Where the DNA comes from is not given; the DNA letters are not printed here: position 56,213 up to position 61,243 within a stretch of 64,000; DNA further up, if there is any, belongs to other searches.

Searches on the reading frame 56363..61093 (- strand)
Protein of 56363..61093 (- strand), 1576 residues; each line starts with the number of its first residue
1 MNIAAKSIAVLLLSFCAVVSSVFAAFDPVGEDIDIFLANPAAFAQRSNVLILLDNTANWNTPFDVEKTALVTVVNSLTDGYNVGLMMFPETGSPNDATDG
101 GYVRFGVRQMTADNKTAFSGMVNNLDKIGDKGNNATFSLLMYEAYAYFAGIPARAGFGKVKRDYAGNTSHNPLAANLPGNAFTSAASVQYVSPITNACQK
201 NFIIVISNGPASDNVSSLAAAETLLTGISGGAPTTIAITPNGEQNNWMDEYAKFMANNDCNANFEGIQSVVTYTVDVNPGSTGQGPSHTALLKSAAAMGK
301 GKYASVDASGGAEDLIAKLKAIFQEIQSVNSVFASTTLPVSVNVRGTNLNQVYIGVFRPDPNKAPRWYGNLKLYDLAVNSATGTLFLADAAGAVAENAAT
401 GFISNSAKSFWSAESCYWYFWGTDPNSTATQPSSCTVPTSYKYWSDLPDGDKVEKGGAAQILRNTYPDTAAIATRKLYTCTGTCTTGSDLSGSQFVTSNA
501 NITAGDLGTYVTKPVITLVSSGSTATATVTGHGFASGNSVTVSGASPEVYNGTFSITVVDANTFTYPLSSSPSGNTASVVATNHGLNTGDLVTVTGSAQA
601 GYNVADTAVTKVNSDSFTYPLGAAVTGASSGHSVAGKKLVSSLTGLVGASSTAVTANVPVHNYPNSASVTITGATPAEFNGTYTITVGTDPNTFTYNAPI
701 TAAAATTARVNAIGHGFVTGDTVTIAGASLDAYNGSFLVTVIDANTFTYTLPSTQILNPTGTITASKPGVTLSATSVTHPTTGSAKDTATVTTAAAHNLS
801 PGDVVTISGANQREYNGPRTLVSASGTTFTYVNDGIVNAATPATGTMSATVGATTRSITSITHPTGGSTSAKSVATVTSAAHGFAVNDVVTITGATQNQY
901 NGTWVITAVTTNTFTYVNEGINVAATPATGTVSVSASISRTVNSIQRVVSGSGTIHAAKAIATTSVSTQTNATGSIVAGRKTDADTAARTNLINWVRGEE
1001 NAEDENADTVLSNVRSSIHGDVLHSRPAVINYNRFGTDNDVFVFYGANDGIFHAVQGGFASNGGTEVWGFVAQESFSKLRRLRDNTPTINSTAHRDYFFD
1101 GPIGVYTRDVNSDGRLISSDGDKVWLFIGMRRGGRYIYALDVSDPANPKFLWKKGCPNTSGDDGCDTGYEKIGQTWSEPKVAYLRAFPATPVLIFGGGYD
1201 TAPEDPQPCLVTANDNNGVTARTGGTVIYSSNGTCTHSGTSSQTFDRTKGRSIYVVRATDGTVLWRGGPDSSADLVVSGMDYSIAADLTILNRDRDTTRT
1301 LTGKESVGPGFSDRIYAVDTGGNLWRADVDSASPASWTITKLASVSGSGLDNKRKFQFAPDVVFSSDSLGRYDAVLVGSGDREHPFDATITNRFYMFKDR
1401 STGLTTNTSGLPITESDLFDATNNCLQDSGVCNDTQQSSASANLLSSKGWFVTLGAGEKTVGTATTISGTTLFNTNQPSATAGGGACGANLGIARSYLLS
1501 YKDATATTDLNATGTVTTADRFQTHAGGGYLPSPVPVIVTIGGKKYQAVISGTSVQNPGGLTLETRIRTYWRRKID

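Call 77: search_protein_families(library=pfam, proteins=[window:56363-61093:-], max_evalue=0.001)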
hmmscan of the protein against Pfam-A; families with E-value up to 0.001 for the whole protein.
window:56363-61093:- (1576 aa): 1 family
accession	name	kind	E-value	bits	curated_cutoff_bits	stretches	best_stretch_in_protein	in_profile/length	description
PF16190.11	E1_FCCH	-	6.1e-09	36.3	29.5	0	714-748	13-50/70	Ubiquitin-activating enzyme E1 FCCH domain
